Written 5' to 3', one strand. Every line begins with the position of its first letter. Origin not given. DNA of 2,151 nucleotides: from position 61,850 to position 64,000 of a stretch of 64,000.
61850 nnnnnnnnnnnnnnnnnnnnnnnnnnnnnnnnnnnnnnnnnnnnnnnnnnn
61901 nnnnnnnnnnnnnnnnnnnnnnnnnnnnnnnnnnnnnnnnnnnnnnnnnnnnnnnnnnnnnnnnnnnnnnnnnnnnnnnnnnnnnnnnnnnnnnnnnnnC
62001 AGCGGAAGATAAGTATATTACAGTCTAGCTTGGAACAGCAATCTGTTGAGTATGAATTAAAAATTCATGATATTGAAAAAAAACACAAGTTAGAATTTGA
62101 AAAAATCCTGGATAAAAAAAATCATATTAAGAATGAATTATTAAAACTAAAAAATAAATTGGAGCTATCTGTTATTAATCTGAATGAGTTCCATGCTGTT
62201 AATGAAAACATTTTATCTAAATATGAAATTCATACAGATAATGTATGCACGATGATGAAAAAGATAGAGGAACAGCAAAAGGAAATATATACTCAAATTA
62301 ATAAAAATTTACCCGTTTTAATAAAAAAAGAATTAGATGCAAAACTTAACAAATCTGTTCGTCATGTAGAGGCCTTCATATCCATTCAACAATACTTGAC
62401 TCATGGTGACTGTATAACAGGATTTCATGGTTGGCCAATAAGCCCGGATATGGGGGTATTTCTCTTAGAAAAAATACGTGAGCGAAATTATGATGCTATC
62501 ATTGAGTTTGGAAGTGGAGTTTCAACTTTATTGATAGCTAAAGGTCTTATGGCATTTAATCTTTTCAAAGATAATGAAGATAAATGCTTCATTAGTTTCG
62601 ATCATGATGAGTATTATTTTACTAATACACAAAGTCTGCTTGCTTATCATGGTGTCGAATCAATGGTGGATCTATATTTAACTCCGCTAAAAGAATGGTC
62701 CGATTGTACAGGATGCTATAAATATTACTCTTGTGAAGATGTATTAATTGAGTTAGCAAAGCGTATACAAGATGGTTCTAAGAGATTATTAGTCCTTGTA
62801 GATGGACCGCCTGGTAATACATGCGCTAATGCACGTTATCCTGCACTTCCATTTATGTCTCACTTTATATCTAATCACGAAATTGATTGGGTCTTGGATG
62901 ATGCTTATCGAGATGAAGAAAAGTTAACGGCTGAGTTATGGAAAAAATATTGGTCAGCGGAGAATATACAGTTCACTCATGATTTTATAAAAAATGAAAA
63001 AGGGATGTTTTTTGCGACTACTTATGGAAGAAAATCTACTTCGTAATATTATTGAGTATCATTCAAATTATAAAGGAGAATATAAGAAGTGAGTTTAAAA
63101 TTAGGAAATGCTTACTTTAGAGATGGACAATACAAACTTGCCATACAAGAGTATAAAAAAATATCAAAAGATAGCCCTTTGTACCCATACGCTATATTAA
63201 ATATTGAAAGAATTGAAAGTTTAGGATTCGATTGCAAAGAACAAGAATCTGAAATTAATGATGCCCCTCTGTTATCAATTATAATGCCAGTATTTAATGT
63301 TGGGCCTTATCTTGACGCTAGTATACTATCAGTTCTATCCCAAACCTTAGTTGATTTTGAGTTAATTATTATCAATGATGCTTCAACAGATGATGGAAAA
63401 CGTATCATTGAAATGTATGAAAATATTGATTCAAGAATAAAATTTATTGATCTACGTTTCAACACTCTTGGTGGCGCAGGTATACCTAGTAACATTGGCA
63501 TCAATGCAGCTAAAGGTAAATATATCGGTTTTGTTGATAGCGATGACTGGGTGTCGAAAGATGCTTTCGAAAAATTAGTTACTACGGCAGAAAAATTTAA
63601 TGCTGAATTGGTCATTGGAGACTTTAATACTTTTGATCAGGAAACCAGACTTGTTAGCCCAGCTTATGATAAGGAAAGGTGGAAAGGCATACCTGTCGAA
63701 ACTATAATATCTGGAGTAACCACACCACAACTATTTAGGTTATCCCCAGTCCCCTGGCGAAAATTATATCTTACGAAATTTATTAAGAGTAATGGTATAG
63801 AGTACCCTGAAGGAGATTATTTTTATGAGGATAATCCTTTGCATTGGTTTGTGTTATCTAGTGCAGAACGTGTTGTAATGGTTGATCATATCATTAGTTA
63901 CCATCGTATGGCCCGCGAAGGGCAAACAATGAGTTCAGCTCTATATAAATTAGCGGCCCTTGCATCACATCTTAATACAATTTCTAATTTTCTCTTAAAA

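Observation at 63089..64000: First region 2 glycosyltransferase has a TPR-like N-terminal extension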

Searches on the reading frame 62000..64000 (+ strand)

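Call 10: search_protein_families(library=pfam, proteins=[L001:21090-23081:+, L001:26378-27715:+, L001:24263-24928:+, L001:25080-26246:+, L001:23130-24233:+], max_evalue=0.1)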
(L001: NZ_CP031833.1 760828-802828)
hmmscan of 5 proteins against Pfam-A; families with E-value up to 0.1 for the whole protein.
L001:21090-23081:+ (664 aa): 7 families
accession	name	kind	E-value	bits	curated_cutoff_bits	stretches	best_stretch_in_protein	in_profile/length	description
PF00535.33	Glycos_transf_2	-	1.8e-63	213.9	23.3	2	380-545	1-164/168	Glycosyl transferase family 2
PF10111.15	Glyco_tranf_2_2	-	6e-23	82.1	27.3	2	380-518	1-146/276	Glycosyltransferase like family 2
PF13641.12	Glyco_tranf_2_3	-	4e-18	66.7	27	2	379-479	3-109/230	Glycosyltransferase like family 2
PF13704.12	Glyco_tranf_2_4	-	0.00021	22.2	27.5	1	389-473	4-88/98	Glycosyl transferase family 2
PF13414.12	TPR_11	-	0.0041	17.2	26.8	1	6-35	1-30/42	TPR repeat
PF07719.23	TPR_2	-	0.016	15.7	27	1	4-25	6-27/34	Tetratricopeptide repeat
PF00515.34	TPR_1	-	0.065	13.5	27.8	0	5-24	7-26/34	Tetratricopeptide repeat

L001:26378-27715:+ (446 aa): 3 families
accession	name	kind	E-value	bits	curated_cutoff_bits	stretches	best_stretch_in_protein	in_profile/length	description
PF00535.33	Glycos_transf_2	-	7.8e-26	91.4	23.3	1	172-289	1-119/168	Glycosyl transferase family 2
PF13641.12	Glyco_tranf_2_3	-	7.4e-08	33.1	27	1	171-278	3-114/230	Glycosyltransferase like family 2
PF10111.15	Glyco_tranf_2_2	-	1.9e-05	24.7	27.3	1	179-272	8-104/276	Glycosyltransferase like family 2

L001:24263-24928:+ (222 aa): 3 families
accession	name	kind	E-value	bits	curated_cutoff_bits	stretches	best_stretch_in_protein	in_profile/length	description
PF00132.30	Hexapep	-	2.2e-06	27.5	27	1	147-179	2-34/36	Bacterial transferase hexapeptide (six repeats)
PF14602.12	Hexapep_2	-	0.00088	19.4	27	1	146-179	1-32/34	Hexapeptide repeat of succinyl-transferase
PF25084.1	LbH_EIF2B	-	0.017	15.6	54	0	147-190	22-64/105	EIF2B subunit epsilon LbH domain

L001:25080-26246:+ (389 aa): 13 families
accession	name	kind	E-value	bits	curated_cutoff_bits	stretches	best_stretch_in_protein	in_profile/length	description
PF03721.20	UDPG_MGDP_dh_N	-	3.3e-32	112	27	1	1-170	1-183/187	UDP-glucose/GDP-mannose dehydrogenase family, NAD binding domain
PF00984.24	UDPG_MGDP_dh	-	1.7e-28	99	25.4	1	192-281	2-93/94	UDP-glucose/GDP-mannose dehydrogenase family, central domain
PF03720.21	UDPG_MGDP_dh_C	-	5.3e-10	40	30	1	300-376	1-81/103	UDP-glucose/GDP-mannose dehydrogenase family, UDP binding domain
PF02254.24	TrkA_N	-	0.0005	20.8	23.8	1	3-50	1-49/116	TrkA-N domain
PF00056.29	Ldh_1_N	-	0.00063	20.2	27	1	1-81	1-77/141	lactate/malate dehydrogenase, NAD binding domain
PF01210.29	NAD_Gly3P_dh_N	-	0.00064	20.2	23.1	1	2-84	1-80/158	NAD-dependent glycerol-3-phosphate dehydrogenase N-terminus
PF02558.23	ApbA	-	0.0014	18.7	22.2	1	3-82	1-75/150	Ketopantoate reductase PanE/ApbA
PF02737.24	3HCDH_N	-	0.0024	18.3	22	1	2-90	1-95/180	3-hydroxyacyl-CoA dehydrogenase, NAD binding domain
PF02056.22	Glyco_hydro_4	-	0.0035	17.4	23.2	1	23-81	29-81/183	Family 4 glycosyl hydrolase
PF13380.12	CoA_binding_2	-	0.0047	17.8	22.8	0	320-380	18-76/116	CoA binding domain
PF00070.33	Pyr_redox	-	0.046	14.7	22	0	2-48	1-48/82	Pyridine nucleotide-disulphide oxidoreductase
PF01266.30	DAO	-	0.071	13.1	27.9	0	3-29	2-29/353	FAD dependent oxidoreductase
PF02527.21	GidB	-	0.075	12.8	27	0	6-40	57-90/184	rRNA small subunit methyltransferase G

L001:23130-24233:+ (368 aa): 9 families
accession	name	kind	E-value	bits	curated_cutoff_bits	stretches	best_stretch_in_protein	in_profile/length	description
PF03275.19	GLF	-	8.6e-76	254.6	26.3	1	146-347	2-203/203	UDP-galactopyranose mutase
PF13450.12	NAD_binding_8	-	2.8e-20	72.8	21.9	1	6-72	1-68/68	NAD(P)-binding Rossmann-like domain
PF01266.30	DAO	-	0.00022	21.3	27.9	1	3-40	1-38/353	FAD dependent oxidoreductase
PF01494.25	FAD_binding_3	-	0.0022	17.7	22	1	3-50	3-47/349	FAD binding domain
PF07992.20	Pyr_redox_2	-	0.0037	17.2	26.1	1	5-42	146-182/291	Pyridine nucleotide-disulphide oxidoreductase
PF00890.30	FAD_binding_2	-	0.0054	16.4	20.4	1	3-38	1-36/414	FAD binding domain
PF01593.30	Amino_oxidase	-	0.01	15.6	19.8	1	17-73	7-62/443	Flavin containing amine oxidoreductase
PF00070.33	Pyr_redox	-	0.011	16.7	22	1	5-37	3-35/82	Pyridine nucleotide-disulphide oxidoreductase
PF12831.13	FAD_oxidored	-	0.056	13.2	27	1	3-40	1-38/416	FAD dependent oxidoreductase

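Call 21: search_solved_structures(query=L001:21090-23081:+, max_evalue=0.01, show_alignments=2)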
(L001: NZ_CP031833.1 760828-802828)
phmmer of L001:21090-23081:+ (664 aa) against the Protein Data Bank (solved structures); distinct sequences matched with E-value up to 0.01: 28.
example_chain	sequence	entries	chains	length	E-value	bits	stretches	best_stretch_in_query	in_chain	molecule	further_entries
5hea_A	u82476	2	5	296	3.4e-24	88.4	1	58-294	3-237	Putative glycosyltransferase (GalT1)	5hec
2z87_A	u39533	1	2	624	4.7e-23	84.7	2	53-194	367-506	Chondroitin synthase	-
2z86_A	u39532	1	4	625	4.7e-23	84.7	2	53-194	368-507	Chondroitin synthase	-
6h1j_A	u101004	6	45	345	4.7e-19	71.5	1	62-233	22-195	Probable ss-1,3-N-acetylglucosaminyltransferase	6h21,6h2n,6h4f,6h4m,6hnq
5tze_C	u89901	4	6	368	1.3e-18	70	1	62-286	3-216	Glycosyl transferase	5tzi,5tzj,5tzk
3bcv_A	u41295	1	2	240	3e-18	68.8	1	60-176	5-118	Putative glycosyltransferase protein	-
5tz8_A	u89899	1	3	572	3.4e-18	68.6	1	62-286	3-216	Glycosyl transferase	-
6p61_A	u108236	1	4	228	1e-11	47.2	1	56-162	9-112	Glycosyltransferase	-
8vh7_A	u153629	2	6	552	5.2e-11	44.9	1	56-165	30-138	Heparosan synthase B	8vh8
8viw_A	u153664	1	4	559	5.3e-11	44.8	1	56-165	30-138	Heparosan synthase B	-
3l7j_A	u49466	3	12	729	3.6e-10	42.1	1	62-179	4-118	Teichoic acid biosynthesis protein F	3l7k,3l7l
3l7m_A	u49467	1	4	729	3.6e-10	42.1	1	62-179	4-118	Teichoic acid biosynthesis protein F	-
3l7i_A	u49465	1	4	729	3.6e-10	42.1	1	62-179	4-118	Teichoic acid biosynthesis protein F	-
9omm_A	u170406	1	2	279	3.4e-09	38.9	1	375-474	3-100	Glycosyltransferase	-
9omh_A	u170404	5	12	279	3.4e-09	38.9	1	375-474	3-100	Glycosyltransferase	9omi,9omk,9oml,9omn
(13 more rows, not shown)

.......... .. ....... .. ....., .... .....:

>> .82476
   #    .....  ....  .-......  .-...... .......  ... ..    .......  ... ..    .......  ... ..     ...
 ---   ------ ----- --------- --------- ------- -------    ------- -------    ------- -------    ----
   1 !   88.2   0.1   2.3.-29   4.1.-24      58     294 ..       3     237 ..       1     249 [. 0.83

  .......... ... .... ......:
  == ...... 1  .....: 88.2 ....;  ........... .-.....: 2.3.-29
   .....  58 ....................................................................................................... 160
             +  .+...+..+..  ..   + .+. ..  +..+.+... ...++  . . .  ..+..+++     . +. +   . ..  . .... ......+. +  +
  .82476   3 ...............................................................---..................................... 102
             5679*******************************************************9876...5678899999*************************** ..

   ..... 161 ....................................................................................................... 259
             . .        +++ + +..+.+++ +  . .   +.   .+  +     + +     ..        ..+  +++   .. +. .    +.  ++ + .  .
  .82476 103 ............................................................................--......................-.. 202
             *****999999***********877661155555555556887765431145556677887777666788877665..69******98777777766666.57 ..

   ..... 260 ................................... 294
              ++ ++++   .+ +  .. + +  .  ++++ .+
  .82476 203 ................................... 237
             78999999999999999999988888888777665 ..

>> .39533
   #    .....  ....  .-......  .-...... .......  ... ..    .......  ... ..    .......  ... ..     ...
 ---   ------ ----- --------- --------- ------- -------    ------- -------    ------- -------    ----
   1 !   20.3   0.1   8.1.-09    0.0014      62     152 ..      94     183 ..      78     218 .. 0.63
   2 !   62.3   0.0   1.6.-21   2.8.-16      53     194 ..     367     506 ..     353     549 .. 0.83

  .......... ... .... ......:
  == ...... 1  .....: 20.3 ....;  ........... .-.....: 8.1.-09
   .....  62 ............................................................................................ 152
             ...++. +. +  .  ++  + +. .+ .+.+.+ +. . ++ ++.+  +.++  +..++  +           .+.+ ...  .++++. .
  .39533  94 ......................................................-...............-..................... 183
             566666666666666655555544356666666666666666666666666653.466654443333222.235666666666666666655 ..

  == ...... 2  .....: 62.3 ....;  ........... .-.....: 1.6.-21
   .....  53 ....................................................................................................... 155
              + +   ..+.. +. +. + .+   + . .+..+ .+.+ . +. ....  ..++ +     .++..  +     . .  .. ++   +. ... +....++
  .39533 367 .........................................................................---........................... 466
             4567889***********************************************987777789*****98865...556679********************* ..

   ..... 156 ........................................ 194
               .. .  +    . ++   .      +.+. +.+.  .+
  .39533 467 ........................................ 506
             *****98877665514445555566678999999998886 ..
